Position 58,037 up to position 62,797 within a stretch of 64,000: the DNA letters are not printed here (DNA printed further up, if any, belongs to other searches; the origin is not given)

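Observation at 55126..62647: Mobile-element-borne two-gene surface module: a collagen-like stalk with a cohesin tip plus a cohesin+dockerin+LRR partner, possibly a self-docking fibre/adhesin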

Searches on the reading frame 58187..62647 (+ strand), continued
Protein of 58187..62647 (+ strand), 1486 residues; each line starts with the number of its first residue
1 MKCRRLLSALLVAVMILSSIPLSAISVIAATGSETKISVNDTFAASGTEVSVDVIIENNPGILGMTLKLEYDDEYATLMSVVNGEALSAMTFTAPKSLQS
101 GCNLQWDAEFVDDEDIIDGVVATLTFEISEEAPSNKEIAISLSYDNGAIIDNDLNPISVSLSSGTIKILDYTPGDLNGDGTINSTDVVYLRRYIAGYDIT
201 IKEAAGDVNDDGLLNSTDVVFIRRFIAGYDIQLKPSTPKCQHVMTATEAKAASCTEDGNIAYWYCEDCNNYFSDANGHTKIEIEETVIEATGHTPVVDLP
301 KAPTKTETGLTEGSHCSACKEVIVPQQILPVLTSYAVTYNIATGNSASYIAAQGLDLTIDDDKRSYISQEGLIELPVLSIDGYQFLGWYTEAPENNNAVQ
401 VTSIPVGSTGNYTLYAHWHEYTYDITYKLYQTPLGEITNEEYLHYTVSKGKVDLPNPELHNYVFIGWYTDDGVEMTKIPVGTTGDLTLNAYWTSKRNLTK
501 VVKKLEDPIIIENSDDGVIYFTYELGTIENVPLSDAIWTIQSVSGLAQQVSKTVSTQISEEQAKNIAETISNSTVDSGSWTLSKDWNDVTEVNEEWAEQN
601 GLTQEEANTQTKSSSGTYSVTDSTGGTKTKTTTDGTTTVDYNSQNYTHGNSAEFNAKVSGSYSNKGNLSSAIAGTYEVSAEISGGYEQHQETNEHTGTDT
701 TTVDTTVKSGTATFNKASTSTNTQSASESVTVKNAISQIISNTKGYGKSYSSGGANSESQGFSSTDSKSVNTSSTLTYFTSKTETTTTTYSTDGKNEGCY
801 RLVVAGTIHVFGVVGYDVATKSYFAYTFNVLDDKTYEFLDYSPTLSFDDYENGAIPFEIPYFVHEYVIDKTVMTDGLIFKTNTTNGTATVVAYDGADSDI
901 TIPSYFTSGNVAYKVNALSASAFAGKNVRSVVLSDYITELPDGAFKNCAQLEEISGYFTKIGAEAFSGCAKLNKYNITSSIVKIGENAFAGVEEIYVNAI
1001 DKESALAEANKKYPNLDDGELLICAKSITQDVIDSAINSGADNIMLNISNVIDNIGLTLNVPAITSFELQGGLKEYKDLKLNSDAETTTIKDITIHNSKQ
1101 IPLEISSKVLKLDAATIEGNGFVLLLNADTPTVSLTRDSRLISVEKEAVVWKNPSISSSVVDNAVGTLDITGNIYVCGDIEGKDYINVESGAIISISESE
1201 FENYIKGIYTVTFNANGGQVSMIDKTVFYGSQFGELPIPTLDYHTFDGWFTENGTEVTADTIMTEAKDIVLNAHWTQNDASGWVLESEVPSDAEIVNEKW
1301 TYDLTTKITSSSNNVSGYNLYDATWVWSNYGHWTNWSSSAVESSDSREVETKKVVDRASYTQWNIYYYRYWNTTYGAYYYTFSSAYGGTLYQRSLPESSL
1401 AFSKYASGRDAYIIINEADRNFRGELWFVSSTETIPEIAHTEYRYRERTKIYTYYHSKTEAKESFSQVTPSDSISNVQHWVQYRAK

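Call 19: find_encoding_contigs(protein=P0008, flank=10000, max_places=2)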
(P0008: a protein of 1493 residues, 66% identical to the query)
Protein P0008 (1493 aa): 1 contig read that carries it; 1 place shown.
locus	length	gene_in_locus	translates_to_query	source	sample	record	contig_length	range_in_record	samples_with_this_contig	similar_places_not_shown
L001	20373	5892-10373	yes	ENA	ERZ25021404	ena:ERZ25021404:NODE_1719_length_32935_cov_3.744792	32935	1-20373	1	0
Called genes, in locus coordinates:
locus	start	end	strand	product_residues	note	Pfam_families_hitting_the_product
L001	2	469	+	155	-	?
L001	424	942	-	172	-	PF08876:DUF1836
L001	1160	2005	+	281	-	PF02899:Phage_int_SAM_1, PF13495:Phage_int_SAM_4, PF00589:Phage_integrase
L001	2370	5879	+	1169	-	-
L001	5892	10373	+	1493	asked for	PF00404:Dockerin_1, PF13306:LRR_5, PF09479:Flg_new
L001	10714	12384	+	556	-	PF01268:FTHFS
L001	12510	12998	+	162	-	PF00731:AIRC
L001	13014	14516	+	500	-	PF00478:IMPDH, PF00571:CBS (faint)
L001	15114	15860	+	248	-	PF16481:DUF5058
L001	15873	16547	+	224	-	-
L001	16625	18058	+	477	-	PF01546:Peptidase_M20, PF07687:M20_dimer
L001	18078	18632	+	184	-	-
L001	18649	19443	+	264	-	PF03446:NAD_binding_2, PF03807:F420_oxidored, PF14748:P5CR_dimer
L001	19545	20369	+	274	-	-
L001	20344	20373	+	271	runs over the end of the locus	PF12728:HTH_17 (faint)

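Call 20: find_encoding_contigs(protein=P0020, flank=10000, max_places=2)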
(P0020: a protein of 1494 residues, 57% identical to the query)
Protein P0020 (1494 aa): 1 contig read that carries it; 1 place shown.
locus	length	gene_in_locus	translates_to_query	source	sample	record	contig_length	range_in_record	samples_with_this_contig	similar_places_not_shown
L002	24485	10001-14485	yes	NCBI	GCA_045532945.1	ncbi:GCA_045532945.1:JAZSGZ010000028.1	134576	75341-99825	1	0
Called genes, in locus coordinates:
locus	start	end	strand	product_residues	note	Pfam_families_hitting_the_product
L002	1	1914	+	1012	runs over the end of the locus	PF02837:Glyco_hydro_2_N, PF00703:Glyco_hydro_2, PF02836:Glyco_hydro_2_C, PF16353:LacZ_4 (weak), PF02929:Bgal_small_N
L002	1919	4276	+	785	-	PF00583:Acetyltransf_1, PF13508:Acetyltransf_7 (weak), PF08531:Bac_rhamnosid_N, PF05592:Bac_rhamnosid, PF17389:Bac_rhamnosid6H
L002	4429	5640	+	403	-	-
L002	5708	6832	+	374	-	-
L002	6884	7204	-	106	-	PF01381:HTH_3, PF13443:HTH_26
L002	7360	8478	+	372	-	PF09479:Flg_new (weak)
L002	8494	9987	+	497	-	PF00963:Cohesin (weak), PF09479:Flg_new, PF00963:Cohesin (weak)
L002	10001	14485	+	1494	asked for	PF00404:Dockerin_1, PF13306:LRR_5, PF09479:Flg_new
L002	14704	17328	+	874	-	PF01326:PPDK_N, PF00391:PEP-utilizers, PF02896:PEP-utilizers_C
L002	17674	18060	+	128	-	-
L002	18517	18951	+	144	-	-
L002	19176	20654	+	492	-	PF14264:Glucos_trans_II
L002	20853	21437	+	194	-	PF12844:HTH_19 (weak), PF13560:HTH_31, PF01381:HTH_3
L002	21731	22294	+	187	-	-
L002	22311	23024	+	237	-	PF03660:PHF5 (faint)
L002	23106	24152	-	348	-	PF02661:Fic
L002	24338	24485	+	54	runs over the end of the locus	-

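Call 21: find_encoding_contigs(protein=P0044, flank=10000, max_places=2)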
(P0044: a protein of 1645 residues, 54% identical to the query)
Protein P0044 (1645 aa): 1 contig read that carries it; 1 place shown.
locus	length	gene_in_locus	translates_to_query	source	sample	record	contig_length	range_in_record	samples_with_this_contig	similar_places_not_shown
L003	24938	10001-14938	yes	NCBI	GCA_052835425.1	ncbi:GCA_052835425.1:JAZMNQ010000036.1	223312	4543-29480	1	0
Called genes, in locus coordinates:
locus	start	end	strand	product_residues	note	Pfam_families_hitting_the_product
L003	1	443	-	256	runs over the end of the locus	-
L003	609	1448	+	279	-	PF00589:Phage_integrase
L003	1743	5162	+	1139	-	-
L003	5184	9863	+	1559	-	PF00404:Dockerin_1, PF09479:Flg_new (weak), PF13306:LRR_5, PF09479:Flg_new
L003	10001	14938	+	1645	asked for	PF00404:Dockerin_1, PF13306:LRR_5, PF09479:Flg_new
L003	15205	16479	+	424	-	PF13173:AAA_14, PF13635:DUF4143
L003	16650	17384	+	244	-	-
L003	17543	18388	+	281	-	PF04203:Sortase (faint)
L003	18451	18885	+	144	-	PF09537:DUF2383 (weak)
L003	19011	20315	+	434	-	PF03553:Na_H_antiporter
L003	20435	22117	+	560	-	PF00128:Alpha-amylase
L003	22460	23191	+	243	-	PF00072:Response_reg, PF04397:LytTR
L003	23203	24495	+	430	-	PF14501:HATPase_c_5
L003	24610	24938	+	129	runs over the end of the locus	-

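Call 22: search_protein_families(library=pfam, proteins=[L001:2370-5879:+, L003:1743-5162:+, L002:7360-8478:+, L002:8494-9987:+, L003:5184-9863:+, L002:4429-5640:+, L002:5708-6832:+], max_evalue=0.01)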
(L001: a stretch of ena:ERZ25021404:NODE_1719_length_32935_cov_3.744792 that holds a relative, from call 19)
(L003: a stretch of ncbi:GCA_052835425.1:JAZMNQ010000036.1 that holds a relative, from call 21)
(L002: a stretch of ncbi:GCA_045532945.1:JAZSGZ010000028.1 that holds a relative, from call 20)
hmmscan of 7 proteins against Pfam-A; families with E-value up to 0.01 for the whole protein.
L001:2370-5879:+ (1169 aa): 3 families
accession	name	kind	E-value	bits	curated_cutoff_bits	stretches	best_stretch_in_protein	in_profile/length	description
PF01391.23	Collagen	-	2.1e-31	107.9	27.2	6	659-701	4-46/60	Collagen triple helix repeat (20 copies)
PF09479.16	Flg_new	-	1.7e-09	38.1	27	1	976-1032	1-54/65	Listeria-Bacteroides repeat domain (List_Bact_rpt)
PF20818.2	TelK_stirrup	-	8.1e-05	23.1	27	0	253-281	51-79/92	Protelomerase, stirrup domain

L003:1743-5162:+ (1139 aa): 4 families
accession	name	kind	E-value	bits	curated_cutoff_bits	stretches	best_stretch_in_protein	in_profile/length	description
PF01391.23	Collagen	-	3.1e-34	117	27.2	5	741-796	1-56/60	Collagen triple helix repeat (20 copies)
PF09479.16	Flg_new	-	9.5e-18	64.5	27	2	878-920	1-41/65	Listeria-Bacteroides repeat domain (List_Bact_rpt)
PF18998.6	Flg_new_2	-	5.1e-05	23.6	23.6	0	878-932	1-67/73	Divergent InlB B-repeat domain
PF11154.13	DUF2934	-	0.00033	20.7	22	0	158-175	10-29/37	Protein of unknown function (DUF2934)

L002:7360-8478:+ (372 aa): 3 families
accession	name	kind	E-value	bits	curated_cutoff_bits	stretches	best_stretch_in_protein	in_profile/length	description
PF09479.16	Flg_new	-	1.5e-05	25.5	27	1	180-221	1-40/65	Listeria-Bacteroides repeat domain (List_Bact_rpt)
PF07790.16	Pilin_N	-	0.0064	17.8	25.2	0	6-41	9-43/78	Archaeal Type IV pilin, N-terminal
PF10112.14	Halogen_Hydrol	-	0.0094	16.4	29.8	0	11-59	23-72/191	5-bromo-4-chloroindolyl phosphate hydrolysis protein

L002:8494-9987:+ (497 aa): 2 families
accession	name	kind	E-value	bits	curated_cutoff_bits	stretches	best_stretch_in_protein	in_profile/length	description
PF00963.24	Cohesin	-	4.6e-13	50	24.1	2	31-159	2-139/139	Cohesin domain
PF09479.16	Flg_new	-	7.9e-09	35.9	27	1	306-346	2-40/65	Listeria-Bacteroides repeat domain (List_Bact_rpt)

L003:5184-9863:+ (1559 aa): 3 families
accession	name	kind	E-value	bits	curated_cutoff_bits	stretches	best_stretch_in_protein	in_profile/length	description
PF09479.16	Flg_new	-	3.9e-41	139.4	27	4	1279-1344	3-65/65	Listeria-Bacteroides repeat domain (List_Bact_rpt)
PF13306.12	LRR_5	-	6.4e-16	58.8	27.7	1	939-1025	4-92/127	BspA type Leucine rich repeat region (6 copies)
PF00404.24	Dockerin_1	-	1.4e-11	44.8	22.9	1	169-219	1-53/57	Dockerin type I domain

L002:4429-5640:+ (403 aa): 1 family
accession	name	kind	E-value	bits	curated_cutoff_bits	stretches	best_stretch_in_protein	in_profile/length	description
PF14447.12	Prok-RING_4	-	0.004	17.4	27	1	1-30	19-46/46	Prokaryotic RING finger family 4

L002:5708-6832:+ (374 aa): 0 families

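Call 32: find_related_loci(query=A1, collection=genome_contigs, flank=8000)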
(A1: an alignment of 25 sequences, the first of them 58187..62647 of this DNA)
Query A1 (1486 aa) in genome_contigs; peptide patterns used: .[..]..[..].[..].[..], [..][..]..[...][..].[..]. (x = any residue, [..] = any of these).
68 stretches matched a pattern; 43 encode a relative of the query (tblastn E <= 1e-3); 43 distinct loci.
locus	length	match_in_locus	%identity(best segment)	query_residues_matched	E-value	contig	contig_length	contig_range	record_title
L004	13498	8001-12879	61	1-1486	0e+0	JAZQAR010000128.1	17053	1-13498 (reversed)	MAG: Eubacteriales bacterium isolate T1900044642_TS20190108.MAGScoT_cleanbin_000069 SGB_1287_k141_1009046, whole genome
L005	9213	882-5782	51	4-1483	0e+0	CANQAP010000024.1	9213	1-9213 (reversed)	MAG: uncultured Lachnospiraceae bacterium isolate Lapin-002__bin87 genome assembly, contig: Lapin-002__NODE_9973_length_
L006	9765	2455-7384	51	2-1486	0e+0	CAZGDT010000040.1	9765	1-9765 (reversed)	MAG TPA_asm: uncultured Eubacterium sp. isolate SRP225648_co1_279 genome assembly, contig: NODE_17939_length_9765_cov_4.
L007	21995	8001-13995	62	22-1486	0e+0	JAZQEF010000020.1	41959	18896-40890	MAG: Feifaniaceae bacterium isolate T1900044635_TS20190101.MAGScoT_cleanbin_000010 SGB_1128_k141_635573, whole genome sh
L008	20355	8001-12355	51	4-1275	0e+0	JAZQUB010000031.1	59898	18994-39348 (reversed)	MAG: Lachnospiraceae bacterium isolate T1900045184_TC20190180.MAGScoT_cleanbin_000012 SGB_5256_k141_4300447, whole genom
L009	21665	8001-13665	50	4-1278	0e+0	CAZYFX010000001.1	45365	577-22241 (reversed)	MAG TPA_asm: uncultured Oscillospiraceae bacterium isolate SRP225648_co1_976 genome assembly, contig: NODE_1440_length_4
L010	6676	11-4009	51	195-1486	0e+0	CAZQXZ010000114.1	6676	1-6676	MAG TPA_asm: uncultured Eubacteriales bacterium isolate binchicken_co39_180 genome assembly, contig: NODE_25080_length_6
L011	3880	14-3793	49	242-1483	0e+0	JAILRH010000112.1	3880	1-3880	MAG: Lachnospiraceae bacterium isolate RUI379 k141_14086956_flag=1_multi=5.0000_len=3880, whole genome shotgun sequence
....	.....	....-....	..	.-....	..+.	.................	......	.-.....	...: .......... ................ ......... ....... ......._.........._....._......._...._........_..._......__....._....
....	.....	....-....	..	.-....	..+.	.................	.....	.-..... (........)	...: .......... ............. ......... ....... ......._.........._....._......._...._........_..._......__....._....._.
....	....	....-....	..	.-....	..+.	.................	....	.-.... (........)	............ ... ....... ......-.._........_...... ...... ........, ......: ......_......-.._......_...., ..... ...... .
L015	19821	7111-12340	47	4-1486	0e+0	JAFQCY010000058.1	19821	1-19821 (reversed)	MAG: Oscillospiraceae bacterium isolate RGIG1706 Goat_Cecum-2__c250891, whole genome shotgun sequence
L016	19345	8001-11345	54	240-1275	0e+0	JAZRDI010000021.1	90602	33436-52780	MAG: Eubacteriales bacterium isolate T1900045506_YK20190200.MAGScoT_cleanbin_000047 SGB_7537_k141_1326557, whole genome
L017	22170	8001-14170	52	4-1486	0e+0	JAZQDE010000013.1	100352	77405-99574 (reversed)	MAG: Clostridia bacterium isolate T1900044637_TS20190103.MAGScoT_cleanbin_000013 SGB_1177_k141_251426, whole genome shot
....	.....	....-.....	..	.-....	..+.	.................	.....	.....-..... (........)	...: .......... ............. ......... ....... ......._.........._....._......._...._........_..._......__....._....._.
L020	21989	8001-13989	57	1-1486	0e+0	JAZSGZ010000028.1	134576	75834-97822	MAG: Acutalibacteraceae bacterium isolate T1900044577_TS20190043.MAGScoT_cleanbin_000010 SGB_509_k141_2500590, whole gen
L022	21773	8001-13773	39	22-1486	0e+0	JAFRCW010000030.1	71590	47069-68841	MAG: Ruminococcus sp. isolate RGIG2380 Goat_Ileum-3__c169155, whole genome shotgun sequence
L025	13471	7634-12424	39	22-1486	0e+0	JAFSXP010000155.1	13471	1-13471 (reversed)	MAG: Oscillospiraceae bacterium isolate RGIG3566 Goat_Rumen.Co__c2216871, whole genome shotgun sequence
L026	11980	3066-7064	38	166-1486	0e+0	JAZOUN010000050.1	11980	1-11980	MAG: Acutalibacteraceae bacterium isolate T1900045532_YK20190226.MAGScoT_cleanbin_000043 SGB_7736_k141_1154009, whole ge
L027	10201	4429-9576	39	2-1486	0e+0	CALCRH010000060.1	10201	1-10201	MAG TPA_asm: uncultured Clostridia bacterium isolate SRR6425769_bin.65_CONCOCT_v1.1_MAG genome assembly, contig: ERZ1767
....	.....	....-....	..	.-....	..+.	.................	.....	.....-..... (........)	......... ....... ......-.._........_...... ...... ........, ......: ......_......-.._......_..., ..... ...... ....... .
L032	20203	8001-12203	34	44-1486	0e+0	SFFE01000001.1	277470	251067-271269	MAG: Clostridiales bacterium isolate W0P39.002 Contig1, whole genome shotgun sequence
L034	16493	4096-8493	34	2-1486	0e+0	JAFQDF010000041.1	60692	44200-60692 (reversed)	MAG: Clostridia bacterium isolate RGIG1713 Goat_Cecum-2__c600156, whole genome shotgun sequence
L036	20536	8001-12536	39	5-1486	0e+0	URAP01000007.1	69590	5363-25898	uncultured Clostridiales bacterium isolate UMGS824 genome assembly, contig: NODE_152_length_69590_cov_4.630690, whole ge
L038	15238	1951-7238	40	1-1486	0e+0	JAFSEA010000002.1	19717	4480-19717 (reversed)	MAG: Oscillospiraceae bacterium isolate RGIG3057 Goat_Rectum-4__c24340, whole genome shotgun sequence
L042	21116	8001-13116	37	1-1486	1e-170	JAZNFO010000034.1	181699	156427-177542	MAG: Clostridia bacterium isolate T1900044714_TS20190180.MAGScoT_cleanbin_000012 SGB_1856_k141_843682, whole genome shot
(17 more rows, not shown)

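Call 68: find_encoding_contigs(protein=P0021, flank=10000, max_places=2)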
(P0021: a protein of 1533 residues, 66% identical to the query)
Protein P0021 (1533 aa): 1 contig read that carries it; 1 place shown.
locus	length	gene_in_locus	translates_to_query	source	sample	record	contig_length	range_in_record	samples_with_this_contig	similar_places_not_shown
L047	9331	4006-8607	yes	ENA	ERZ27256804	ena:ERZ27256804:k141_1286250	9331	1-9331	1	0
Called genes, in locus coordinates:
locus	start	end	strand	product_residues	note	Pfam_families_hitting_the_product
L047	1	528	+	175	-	?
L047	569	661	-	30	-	-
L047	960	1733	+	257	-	PF18928:DUF5677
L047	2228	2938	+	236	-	-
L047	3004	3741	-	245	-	PF02633:Creatininase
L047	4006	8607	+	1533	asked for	PF00395:SLH, PF13306:LRR_5, PF09479:Flg_new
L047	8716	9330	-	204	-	?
